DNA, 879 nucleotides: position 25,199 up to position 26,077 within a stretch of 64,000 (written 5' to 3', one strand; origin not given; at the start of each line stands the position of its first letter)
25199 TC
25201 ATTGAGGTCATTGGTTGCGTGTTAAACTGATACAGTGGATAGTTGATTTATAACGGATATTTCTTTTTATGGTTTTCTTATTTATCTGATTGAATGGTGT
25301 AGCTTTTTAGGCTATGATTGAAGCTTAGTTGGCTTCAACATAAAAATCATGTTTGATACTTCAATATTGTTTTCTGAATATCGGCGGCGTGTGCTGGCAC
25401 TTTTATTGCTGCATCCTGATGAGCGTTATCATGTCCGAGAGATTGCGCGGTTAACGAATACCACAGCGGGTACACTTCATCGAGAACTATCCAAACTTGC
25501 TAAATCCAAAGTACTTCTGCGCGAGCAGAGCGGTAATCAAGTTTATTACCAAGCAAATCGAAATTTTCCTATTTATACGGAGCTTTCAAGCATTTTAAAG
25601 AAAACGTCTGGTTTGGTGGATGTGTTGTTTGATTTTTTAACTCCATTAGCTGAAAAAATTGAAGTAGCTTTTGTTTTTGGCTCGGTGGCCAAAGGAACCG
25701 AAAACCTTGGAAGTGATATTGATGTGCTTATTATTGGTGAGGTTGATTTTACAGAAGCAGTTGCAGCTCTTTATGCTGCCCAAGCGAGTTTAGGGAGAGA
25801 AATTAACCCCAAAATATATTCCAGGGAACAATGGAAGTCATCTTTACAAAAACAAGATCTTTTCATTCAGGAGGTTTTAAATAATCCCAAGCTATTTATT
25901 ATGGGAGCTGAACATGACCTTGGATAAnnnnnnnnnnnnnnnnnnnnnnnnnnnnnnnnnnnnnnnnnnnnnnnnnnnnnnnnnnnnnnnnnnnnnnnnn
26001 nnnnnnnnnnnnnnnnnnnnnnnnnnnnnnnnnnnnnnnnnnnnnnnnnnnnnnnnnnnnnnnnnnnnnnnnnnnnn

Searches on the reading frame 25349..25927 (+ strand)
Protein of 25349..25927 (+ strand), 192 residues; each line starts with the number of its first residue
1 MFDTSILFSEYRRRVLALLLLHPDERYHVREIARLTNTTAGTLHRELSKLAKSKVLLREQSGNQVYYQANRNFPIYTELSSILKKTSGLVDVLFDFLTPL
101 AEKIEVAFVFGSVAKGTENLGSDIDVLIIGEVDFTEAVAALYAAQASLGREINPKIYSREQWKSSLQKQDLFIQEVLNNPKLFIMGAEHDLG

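Call 11: search_protein_families(library=pfam, proteins=[window:25349-25927:+], max_evalue=0.01)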
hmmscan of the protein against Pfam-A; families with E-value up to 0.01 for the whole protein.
window:25349-25927:+ (192 aa): 7 families
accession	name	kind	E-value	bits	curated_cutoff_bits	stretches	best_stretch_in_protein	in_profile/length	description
PF18765.7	Polbeta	-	3.8e-08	33.8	26.9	1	102-144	11-54/93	Polymerase beta, Nucleotidyltransferase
PF01909.29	NTP_transf_2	-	4.7e-08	33.8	21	1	104-145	14-47/93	Nucleotidyltransferase domain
PF00888.28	Cullin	-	0.0038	16.5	33.2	1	18-65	556-608/620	Cullin family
PF24033.1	DUF7342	-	0.0041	17.5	31.6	1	29-86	20-77/150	Family of unknown function (DUF7342)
PF25212.1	HVO_A0114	-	0.0052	17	27.6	1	11-64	23-74/84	HVO_A0114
PF12802.13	MarR_2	-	0.0058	17.2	27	1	14-61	9-55/61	MarR family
PF22600.2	MTPAP-like_central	-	0.0059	17.1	27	1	84-132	20-67/139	Poly(A) RNA polymerase, mitochondrial-like, central palm domain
